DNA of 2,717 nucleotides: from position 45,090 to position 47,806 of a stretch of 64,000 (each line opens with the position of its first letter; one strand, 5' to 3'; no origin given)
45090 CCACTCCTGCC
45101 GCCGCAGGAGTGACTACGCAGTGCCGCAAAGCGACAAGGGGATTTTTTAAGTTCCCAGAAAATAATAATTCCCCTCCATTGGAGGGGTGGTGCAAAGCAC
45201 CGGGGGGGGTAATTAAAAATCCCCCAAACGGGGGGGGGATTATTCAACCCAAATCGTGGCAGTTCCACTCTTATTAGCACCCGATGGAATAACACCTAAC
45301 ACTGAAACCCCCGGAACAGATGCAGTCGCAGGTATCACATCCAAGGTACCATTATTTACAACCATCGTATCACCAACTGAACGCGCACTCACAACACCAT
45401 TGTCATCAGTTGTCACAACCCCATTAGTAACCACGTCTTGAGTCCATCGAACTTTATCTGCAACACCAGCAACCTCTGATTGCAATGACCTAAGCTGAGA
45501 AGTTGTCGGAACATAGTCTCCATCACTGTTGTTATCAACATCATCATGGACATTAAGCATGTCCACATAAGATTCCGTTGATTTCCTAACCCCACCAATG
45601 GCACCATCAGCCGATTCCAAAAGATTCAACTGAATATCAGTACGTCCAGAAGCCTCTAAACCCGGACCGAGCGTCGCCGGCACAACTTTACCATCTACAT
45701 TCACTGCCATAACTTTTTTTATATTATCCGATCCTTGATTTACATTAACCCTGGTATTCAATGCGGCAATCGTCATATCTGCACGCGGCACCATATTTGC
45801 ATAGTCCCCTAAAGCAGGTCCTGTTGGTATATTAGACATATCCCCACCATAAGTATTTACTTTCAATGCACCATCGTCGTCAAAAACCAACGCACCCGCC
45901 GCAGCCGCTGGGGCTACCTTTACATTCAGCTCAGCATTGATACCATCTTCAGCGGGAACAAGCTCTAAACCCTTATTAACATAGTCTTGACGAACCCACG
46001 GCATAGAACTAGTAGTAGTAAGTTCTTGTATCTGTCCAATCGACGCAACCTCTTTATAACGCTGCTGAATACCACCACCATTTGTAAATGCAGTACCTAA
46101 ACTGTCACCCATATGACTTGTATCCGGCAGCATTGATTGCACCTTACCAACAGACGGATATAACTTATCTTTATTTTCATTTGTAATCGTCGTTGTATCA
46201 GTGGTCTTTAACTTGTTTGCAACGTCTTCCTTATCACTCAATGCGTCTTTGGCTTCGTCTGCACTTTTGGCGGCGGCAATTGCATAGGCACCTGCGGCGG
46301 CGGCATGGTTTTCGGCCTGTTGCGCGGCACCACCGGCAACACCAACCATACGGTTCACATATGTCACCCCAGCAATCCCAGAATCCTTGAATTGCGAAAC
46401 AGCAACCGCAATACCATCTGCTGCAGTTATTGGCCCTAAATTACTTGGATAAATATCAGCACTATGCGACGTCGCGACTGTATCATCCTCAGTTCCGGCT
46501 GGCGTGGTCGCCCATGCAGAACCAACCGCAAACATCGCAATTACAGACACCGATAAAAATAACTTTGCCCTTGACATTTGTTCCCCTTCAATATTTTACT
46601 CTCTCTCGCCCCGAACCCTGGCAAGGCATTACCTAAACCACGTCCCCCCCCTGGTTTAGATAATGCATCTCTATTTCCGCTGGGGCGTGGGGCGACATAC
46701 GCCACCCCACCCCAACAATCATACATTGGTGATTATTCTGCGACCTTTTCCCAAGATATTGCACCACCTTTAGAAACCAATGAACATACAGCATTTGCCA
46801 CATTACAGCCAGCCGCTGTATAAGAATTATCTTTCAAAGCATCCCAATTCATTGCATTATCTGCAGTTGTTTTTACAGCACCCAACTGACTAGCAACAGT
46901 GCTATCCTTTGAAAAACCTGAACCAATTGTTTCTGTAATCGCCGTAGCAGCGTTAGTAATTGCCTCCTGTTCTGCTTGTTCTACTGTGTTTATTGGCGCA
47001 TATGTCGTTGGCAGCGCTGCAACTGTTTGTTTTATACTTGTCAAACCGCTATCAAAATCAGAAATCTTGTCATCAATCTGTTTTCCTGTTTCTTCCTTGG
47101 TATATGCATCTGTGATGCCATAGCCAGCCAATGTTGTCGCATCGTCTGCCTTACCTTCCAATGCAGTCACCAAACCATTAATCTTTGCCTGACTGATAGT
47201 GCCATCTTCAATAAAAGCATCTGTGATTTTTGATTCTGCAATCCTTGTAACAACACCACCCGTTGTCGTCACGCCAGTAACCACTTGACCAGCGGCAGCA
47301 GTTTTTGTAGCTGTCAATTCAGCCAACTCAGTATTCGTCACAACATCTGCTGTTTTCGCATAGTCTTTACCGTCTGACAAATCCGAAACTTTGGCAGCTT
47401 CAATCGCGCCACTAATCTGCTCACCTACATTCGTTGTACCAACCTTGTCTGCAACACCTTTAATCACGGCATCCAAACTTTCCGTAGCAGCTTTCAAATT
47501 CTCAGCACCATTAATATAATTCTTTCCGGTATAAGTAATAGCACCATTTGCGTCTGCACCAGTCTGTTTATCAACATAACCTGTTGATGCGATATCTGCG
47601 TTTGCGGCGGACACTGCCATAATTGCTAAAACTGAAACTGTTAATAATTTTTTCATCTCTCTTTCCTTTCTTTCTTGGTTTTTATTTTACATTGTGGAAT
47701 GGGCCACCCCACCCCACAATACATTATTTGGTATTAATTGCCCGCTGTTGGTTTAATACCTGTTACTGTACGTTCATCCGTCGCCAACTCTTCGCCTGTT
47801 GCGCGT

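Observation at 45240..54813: OMP-led tandem array of seven paralogous secreted coiled-coil fibre proteins with phage tail-fibre and TAA-stalk motifs but no phage or autotransporter context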

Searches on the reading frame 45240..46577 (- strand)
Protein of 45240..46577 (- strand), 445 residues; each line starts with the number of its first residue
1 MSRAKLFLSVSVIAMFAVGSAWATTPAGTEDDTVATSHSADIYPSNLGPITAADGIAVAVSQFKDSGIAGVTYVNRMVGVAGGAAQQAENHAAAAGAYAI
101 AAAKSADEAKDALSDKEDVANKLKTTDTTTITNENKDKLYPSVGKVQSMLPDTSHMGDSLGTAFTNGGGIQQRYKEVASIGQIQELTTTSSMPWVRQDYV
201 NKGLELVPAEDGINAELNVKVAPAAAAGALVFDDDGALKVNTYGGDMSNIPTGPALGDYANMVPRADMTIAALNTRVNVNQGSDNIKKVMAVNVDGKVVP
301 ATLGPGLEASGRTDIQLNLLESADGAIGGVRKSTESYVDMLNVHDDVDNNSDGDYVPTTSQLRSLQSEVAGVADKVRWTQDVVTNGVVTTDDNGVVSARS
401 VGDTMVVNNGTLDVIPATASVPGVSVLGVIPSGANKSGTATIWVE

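Call 4: search_protein_families(library=pfam, proteins=[window:45240-46577:-], max_evalue=1)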
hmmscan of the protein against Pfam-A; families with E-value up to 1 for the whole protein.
window:45240-46577:- (445 aa): 0 families

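Call 6: search_protein_families(library=phrogs, proteins=[window:45240-46577:-], max_evalue=0.1)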
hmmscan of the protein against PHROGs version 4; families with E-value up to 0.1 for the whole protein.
window:45240-46577:- (445 aa): 0 families

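Call 7: search_protein_families(library=ncbifam, proteins=[window:45240-46577:-], max_evalue=0.1)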
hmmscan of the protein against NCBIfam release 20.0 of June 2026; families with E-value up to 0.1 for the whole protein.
window:45240-46577:- (445 aa): 0 families

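Call 36: find_homologous_proteins(query=window:45240-46577:-, max_evalue=0.001)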
Query window:45240-46577:- (445 aa): 28 proteins with E <= 0.001 among 8000 candidates.
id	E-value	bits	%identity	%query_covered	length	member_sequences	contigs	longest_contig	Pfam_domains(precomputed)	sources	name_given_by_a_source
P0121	7.4e-280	946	100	100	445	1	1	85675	-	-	-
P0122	3.2e-166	572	91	67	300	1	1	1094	-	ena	-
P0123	4.7e-148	512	80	51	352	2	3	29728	-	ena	-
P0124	1.5e-76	276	66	34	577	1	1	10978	-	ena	-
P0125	3.8e-50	190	70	33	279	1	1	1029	-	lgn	-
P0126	8.4e-49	185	69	33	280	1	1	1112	-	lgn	-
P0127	6.7e-44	169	78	29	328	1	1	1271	-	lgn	-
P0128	1.2e-42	165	75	29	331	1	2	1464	-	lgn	-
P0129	1.3e-38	152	70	29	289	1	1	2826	-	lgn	-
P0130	4.9e-34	136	44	54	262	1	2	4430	-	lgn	-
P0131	1.6e-21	95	44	27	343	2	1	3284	-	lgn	-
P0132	1.6e-19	89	42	34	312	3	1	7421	-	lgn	-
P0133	2.5e-19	88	49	34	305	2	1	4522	-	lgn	-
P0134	3.0e-19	88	47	34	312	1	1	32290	-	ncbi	-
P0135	5.7e-19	87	48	28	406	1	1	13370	-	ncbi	-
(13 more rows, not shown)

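Call 52: predict_structure(alignment_id=A3)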
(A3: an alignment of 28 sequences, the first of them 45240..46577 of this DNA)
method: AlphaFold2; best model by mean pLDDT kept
length: 445 residues; sequences in the alignment: 28
mean_pLDDT: 46.0   pTM: 0.21
mean pLDDT of the five models: 46.0, 45.5, 44.2, 42.8, 40.1
residues with pLDDT >= 90: 0; 70-90: 33; 50-70: 105; < 50: 307
segments of 3 or more residues with pLDDT < 50: 1-47, 63-77, 121-208, 214-226, 244-269, 304-358, 360-363, 366-383, 410-445
pLDDT, mean of each block of 10 residues (from residue 1): 47 43 37 38 46 53 44 44 70 81 85 65 40 39 33 36 29 27 27 33 44 46 51 68 47 38 41 59 59 59 45 36 33 34 33 42 46 36 53 59 54 46 40 42 36
secondary structure, 60 per line:
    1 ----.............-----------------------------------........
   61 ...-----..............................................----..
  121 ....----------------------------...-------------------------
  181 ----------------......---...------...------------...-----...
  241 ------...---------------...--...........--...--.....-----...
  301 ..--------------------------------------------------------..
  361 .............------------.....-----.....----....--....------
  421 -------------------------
elements in order: H5-17 H53-63 H69-114 H119-124 H197-202 E206-208 E215-217 E230-232 E238-240 H270-280 E288-292 E298-302 H359-373 E386-390 E396-400 E405-408 E411-414

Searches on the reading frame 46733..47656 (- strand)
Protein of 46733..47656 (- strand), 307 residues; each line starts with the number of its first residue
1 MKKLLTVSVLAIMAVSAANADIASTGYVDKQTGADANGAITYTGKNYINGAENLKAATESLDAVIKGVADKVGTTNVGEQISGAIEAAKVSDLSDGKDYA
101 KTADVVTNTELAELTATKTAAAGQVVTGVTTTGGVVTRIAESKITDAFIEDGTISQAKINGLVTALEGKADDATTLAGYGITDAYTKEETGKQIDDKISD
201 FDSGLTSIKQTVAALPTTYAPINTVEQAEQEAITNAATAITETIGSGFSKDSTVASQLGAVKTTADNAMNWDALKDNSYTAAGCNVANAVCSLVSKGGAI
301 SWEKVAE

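Call 4: search_protein_families(library=pfam, proteins=[window:46733-47656:-], max_evalue=1)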
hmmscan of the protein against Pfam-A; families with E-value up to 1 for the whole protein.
window:46733-47656:- (307 aa): 2 families
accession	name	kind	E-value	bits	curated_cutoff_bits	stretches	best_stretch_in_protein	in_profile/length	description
PF15825.10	FAM25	-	0.1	13.3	27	1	51-86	25-59/65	FAM25 family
PF10805.13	DUF2730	-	0.14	12.7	24.9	1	183-218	27-62/102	Protein of unknown function (DUF2730)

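Call 6: search_protein_families(library=phrogs, proteins=[window:46733-47656:-], max_evalue=0.1)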
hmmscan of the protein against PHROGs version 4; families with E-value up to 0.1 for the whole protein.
window:46733-47656:- (307 aa): 2 families
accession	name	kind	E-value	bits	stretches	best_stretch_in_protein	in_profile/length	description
phrog_14952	-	unknown function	0.0092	17.3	1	19-66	21-66/187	-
phrog_24103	-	unknown function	0.028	15.4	1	49-113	20-81/197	-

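Call 7: search_protein_families(library=ncbifam, proteins=[window:46733-47656:-], max_evalue=0.1)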
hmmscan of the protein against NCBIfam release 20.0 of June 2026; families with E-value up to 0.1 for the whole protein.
window:46733-47656:- (307 aa): 0 families
